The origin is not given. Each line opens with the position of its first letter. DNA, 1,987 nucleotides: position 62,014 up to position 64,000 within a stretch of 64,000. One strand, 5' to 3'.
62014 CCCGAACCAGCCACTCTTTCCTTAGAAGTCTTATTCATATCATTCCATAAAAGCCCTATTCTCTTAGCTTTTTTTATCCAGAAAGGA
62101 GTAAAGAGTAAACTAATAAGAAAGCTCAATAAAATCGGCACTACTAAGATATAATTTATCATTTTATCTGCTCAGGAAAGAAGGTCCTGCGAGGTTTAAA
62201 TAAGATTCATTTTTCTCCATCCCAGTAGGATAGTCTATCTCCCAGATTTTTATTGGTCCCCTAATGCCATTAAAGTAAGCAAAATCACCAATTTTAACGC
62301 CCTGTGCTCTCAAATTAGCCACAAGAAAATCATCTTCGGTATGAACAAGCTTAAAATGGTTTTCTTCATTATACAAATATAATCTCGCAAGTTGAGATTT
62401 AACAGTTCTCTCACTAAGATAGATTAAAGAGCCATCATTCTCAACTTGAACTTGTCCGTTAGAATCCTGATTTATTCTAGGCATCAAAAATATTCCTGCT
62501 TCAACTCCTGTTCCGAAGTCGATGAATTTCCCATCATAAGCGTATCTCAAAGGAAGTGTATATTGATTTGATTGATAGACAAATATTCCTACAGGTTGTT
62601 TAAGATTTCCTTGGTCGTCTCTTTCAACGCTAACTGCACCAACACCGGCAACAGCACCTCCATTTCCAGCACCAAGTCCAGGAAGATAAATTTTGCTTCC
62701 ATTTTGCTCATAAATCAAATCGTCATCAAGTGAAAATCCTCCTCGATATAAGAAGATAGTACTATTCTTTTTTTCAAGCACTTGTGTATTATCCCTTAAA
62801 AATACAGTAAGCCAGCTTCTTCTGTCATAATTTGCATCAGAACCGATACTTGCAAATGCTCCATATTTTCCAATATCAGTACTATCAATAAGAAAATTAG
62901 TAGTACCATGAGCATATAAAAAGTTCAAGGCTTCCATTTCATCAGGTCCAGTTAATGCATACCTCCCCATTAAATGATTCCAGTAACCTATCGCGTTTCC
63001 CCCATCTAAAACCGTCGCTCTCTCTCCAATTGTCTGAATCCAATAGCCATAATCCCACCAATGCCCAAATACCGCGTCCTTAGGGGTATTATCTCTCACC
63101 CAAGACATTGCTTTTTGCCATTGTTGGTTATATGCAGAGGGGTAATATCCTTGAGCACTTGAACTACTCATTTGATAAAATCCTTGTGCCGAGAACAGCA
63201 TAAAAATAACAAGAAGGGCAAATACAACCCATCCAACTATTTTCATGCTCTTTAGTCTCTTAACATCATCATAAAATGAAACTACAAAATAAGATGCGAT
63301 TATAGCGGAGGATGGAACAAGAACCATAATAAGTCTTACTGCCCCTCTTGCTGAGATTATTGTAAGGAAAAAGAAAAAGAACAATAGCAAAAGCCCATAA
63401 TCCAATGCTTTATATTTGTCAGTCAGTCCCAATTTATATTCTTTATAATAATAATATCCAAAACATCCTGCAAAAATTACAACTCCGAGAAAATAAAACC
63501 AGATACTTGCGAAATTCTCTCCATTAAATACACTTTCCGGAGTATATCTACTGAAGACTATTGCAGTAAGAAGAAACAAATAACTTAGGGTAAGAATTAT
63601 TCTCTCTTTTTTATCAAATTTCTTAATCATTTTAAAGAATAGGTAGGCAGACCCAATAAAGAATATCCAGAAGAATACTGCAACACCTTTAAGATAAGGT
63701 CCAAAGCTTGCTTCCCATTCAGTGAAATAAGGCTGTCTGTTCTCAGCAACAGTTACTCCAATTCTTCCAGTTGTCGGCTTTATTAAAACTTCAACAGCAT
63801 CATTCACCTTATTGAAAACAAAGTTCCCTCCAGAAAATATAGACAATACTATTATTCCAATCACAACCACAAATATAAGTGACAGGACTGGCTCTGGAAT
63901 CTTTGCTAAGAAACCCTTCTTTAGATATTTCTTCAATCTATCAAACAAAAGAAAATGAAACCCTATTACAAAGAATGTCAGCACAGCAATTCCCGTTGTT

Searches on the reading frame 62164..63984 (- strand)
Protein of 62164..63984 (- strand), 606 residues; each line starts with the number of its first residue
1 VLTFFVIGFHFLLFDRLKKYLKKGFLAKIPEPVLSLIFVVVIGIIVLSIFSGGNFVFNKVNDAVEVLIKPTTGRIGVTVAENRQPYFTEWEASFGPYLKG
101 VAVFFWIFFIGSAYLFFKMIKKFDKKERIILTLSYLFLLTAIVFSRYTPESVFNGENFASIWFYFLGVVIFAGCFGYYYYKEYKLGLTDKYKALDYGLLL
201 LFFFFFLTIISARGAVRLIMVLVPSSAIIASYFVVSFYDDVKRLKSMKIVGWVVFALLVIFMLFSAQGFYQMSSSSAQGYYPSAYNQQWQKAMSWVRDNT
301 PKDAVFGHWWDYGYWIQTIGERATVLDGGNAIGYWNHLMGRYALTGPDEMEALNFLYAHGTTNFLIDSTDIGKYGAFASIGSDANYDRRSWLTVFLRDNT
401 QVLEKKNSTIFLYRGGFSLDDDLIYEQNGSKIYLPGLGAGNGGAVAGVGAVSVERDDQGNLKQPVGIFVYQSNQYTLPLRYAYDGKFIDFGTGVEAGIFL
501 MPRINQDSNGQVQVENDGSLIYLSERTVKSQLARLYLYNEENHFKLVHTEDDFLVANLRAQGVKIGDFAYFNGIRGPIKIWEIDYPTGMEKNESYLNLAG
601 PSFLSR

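Call 92: search_protein_families(library=pfam, proteins=[window:62164-63984:-], max_evalue=0.00001)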
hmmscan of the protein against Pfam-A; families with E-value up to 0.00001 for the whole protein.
window:62164-63984:- (606 aa): 1 family
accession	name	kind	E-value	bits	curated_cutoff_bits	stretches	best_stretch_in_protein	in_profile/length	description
PF21436.2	STT3-PglB_core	-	6e-07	30.5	23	1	308-413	7-109/131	STT3/PglB/AglB core domain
